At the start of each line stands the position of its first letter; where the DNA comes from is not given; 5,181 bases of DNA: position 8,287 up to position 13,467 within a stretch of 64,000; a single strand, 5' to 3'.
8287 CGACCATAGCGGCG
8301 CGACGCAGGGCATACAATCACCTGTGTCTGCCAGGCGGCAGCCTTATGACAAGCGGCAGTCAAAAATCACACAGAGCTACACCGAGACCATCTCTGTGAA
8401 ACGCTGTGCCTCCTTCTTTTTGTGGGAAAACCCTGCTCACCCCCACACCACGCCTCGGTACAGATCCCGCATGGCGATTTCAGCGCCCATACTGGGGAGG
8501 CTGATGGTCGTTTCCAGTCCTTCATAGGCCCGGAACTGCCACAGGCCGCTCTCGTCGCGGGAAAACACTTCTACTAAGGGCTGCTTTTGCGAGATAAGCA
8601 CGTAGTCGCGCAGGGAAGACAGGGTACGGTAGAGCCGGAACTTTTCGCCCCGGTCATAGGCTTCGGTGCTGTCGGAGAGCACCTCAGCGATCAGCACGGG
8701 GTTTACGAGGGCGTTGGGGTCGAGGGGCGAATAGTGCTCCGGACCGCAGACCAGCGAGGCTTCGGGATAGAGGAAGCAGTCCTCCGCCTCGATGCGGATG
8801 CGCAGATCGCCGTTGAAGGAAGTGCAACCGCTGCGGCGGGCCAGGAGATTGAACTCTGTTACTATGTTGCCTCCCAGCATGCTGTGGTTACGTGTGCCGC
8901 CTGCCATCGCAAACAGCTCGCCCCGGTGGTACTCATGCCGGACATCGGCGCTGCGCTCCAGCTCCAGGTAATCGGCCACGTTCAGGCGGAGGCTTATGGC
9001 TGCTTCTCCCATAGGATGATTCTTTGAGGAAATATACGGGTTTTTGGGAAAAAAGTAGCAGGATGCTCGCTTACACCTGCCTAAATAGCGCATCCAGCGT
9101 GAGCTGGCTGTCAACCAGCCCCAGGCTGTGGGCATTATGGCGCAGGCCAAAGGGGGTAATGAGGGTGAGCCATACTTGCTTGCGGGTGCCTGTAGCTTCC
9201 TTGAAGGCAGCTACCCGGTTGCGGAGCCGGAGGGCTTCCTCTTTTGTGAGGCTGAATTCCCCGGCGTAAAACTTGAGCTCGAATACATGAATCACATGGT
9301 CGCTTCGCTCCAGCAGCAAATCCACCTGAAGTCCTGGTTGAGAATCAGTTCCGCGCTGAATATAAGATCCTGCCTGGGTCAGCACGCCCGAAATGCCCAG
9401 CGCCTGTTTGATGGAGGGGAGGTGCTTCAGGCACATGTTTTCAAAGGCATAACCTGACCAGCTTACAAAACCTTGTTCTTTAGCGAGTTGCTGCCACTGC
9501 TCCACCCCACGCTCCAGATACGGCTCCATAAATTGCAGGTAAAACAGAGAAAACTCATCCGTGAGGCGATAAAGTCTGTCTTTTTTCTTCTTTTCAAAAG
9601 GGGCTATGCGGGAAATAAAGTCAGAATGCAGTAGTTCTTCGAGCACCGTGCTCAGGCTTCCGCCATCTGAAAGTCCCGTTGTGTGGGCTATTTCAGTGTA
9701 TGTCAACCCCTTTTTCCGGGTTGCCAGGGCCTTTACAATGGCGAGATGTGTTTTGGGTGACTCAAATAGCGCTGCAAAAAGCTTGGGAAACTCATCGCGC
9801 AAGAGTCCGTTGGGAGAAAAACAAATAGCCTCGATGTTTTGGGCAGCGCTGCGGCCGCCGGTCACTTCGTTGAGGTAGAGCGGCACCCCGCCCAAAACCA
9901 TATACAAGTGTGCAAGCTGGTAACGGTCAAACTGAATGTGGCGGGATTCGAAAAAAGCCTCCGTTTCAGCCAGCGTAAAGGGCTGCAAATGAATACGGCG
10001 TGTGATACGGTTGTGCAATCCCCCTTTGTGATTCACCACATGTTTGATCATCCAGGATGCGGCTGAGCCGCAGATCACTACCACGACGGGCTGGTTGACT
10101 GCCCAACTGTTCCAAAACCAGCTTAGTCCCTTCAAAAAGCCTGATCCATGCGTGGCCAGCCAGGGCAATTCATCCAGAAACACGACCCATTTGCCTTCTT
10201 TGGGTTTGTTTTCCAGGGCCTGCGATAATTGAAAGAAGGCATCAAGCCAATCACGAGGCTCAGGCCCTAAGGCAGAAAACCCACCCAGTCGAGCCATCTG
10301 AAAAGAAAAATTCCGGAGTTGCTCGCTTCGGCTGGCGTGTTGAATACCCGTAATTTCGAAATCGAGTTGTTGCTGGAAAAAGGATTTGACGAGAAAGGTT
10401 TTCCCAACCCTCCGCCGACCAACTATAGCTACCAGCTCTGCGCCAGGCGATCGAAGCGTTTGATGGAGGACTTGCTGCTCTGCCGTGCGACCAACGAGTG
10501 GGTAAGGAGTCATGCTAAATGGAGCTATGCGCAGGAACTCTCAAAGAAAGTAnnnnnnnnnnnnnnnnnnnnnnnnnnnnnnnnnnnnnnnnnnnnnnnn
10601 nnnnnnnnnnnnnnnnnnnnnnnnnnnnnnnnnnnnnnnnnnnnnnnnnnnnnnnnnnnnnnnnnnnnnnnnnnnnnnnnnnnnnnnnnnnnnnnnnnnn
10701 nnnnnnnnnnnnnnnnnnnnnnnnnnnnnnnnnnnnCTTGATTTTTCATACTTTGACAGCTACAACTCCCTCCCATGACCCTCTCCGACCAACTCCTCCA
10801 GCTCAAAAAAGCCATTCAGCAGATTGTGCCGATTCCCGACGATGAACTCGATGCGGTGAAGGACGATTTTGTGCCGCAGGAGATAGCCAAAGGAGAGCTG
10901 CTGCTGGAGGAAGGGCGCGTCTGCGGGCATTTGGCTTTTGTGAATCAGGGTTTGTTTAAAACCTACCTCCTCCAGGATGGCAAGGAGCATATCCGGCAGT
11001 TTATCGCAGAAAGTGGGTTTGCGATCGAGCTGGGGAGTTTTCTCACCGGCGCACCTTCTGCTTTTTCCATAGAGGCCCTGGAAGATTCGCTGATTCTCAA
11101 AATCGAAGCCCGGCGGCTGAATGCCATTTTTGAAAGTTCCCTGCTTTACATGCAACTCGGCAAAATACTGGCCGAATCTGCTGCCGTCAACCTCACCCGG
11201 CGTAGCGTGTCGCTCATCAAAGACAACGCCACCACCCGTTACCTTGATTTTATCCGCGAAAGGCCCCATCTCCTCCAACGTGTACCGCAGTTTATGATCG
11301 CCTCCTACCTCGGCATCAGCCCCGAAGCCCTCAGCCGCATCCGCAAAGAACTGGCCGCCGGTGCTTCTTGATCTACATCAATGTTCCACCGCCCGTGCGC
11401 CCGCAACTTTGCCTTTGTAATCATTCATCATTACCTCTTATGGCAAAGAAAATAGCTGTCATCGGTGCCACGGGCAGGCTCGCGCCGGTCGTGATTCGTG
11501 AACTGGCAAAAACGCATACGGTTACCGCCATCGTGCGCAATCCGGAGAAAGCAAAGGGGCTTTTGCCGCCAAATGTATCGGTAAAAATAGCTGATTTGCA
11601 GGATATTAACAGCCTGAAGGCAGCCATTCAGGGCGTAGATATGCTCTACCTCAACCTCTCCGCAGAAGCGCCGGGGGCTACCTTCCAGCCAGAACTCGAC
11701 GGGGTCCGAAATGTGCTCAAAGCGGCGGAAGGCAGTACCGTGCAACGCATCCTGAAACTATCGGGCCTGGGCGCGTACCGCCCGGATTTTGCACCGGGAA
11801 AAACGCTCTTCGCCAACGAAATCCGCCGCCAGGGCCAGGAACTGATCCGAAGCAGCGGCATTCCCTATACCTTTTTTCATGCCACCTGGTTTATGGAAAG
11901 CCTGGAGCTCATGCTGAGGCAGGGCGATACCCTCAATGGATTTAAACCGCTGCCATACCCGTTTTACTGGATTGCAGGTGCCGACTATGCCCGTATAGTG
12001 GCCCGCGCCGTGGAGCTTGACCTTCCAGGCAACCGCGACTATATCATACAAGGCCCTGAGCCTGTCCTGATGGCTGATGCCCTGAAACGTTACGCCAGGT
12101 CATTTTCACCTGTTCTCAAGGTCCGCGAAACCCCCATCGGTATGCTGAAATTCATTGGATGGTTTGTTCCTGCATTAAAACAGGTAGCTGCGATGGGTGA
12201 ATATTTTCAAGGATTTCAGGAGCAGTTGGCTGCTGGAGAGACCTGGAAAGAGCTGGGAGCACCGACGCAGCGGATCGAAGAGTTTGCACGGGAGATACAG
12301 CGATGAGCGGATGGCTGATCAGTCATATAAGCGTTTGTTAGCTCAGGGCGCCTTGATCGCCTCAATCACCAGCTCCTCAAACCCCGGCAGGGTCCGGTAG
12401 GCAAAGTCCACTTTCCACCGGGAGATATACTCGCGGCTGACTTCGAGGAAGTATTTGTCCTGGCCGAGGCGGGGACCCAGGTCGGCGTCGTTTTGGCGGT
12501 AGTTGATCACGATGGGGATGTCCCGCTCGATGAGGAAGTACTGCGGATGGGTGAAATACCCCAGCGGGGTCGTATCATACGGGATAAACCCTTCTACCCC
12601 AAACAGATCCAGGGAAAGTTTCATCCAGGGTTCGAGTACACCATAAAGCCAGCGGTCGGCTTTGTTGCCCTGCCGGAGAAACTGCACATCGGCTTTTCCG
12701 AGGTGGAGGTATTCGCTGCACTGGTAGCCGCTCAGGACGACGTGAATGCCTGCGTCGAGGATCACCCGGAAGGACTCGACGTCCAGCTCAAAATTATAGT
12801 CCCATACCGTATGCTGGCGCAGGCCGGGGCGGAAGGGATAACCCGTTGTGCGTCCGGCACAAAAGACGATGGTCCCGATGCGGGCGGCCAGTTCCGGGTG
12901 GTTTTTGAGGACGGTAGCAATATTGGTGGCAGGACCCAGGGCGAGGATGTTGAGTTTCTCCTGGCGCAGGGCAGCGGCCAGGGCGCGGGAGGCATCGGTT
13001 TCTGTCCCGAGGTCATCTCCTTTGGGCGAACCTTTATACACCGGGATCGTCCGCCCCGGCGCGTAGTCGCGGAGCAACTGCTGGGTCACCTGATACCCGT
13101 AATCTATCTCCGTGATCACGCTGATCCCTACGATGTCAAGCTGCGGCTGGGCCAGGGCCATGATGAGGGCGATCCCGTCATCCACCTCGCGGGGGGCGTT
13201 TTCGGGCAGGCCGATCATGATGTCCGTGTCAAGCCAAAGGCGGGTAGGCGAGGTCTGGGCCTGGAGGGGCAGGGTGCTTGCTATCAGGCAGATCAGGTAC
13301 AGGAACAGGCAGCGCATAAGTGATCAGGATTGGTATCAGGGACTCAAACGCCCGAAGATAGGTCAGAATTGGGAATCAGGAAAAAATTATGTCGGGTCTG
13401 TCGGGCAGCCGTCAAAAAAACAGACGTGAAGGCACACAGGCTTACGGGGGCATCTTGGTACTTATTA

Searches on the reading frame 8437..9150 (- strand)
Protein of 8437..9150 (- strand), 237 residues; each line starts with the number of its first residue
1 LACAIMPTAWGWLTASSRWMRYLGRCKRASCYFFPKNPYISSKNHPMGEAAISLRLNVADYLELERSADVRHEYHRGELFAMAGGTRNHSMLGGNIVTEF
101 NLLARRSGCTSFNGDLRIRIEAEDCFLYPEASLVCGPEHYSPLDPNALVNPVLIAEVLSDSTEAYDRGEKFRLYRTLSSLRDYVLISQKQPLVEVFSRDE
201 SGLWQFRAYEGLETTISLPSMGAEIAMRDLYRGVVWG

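Call 36: search_protein_families(library=pfam, proteins=[window:8437-9150:-])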
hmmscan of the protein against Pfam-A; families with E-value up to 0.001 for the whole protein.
window:8437-9150:- (237 aa): 1 family
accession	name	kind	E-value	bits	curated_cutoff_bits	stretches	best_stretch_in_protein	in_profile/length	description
PF05685.18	Uma2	-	1.8e-32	112.7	27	1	59-223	2-167/172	Putative restriction endonuclease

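Call 52: search_protein_families(library=padloc, proteins=[window:8437-9150:-], max_evalue=0.001)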
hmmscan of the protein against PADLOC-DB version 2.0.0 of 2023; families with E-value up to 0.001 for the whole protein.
window:8437-9150:- (237 aa): 4 families
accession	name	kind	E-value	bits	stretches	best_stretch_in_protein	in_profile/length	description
PDLC04832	PDC-S03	-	3.2e-17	60.9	1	56-215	9-170/188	-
PDLC04834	PDC-S03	-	2.4e-13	48.2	1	58-201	11-152/184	-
PDLC04833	PDC-S03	-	2.7e-12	44.6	1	49-217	18-189/207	-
PDLC04835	PDC-S03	-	0.00034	18.2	1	53-109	6-62/207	-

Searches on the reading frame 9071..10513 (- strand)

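Call 36: search_protein_families(library=pfam, proteins=[window:9071-10513:-])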
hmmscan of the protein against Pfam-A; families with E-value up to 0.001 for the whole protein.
window:9071-10513:- (480 aa): 3 families
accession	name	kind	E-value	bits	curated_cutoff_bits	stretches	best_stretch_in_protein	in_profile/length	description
PF01637.24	ATPase_2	-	3.2e-11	43.9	33.2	1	8-217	3-225/225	ATPase domain predominantly from Archaea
PF13173.12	AAA_14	-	7.7e-08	32.8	27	1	27-183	4-127/129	AAA domain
PF13191.12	AAA_16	-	2.5e-06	28.5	32.6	1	5-128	1-153/167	AAA ATPase domain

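Call 52: search_protein_families(library=padloc, proteins=[window:9071-10513:-], max_evalue=0.001)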
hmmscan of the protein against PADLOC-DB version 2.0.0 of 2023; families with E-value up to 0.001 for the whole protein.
window:9071-10513:- (480 aa): 5 families
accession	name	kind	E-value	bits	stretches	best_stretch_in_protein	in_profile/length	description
PDLC04984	PDC-S27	-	5.1e-185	613.8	1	6-477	4-473/474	-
PDLC04985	PDC-S27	-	1e-12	45.7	1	1-361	1-365/484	-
PDLC04787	PDC-S01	-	5.8e-07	26.7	1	27-217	29-190/412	-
PDLC04791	PDC-S01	-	2.2e-05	21.4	1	12-189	6-155/395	-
PDLC04789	PDC-S01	-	0.00028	18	0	24-68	16-61/375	-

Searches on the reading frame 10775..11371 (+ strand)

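Call 36: search_protein_families(library=pfam, proteins=[window:10775-11371:+])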
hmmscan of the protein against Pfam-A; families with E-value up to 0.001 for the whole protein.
window:10775-11371:+ (198 aa): 1 family
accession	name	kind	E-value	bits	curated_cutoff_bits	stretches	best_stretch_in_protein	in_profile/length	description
PF00027.35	cNMP_binding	-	6e-13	49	27.5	1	35-121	2-88/89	Cyclic nucleotide-binding domain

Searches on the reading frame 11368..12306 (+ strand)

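Call 36: search_protein_families(library=pfam, proteins=[window:11368-12306:+])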
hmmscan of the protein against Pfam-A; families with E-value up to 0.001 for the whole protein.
window:11368-12306:+ (312 aa): 3 families
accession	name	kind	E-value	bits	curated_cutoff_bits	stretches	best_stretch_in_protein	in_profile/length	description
PF13460.12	NAD_binding_10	-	1.4e-22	80.9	27.2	1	33-177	1-148/184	NAD(P)H-binding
PF05368.20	NmrA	-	7.1e-20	72.2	27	1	26-216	2-204/298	NmrA-like family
PF01370.27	Epimerase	-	3.7e-05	23.7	20.9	1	29-137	1-119/240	NAD dependent epimerase/dehydratase family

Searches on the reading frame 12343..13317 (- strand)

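Call 36: search_protein_families(library=pfam, proteins=[window:12343-13317:-])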
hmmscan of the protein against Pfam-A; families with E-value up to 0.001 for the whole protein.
window:12343-13317:- (324 aa): 1 family
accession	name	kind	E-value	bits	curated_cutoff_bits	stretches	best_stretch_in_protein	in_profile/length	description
PF01156.24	IU_nuc_hydro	-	1.5e-25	90.9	34.2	1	27-269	1-257/297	Inosine-uridine preferring nucleoside hydrolase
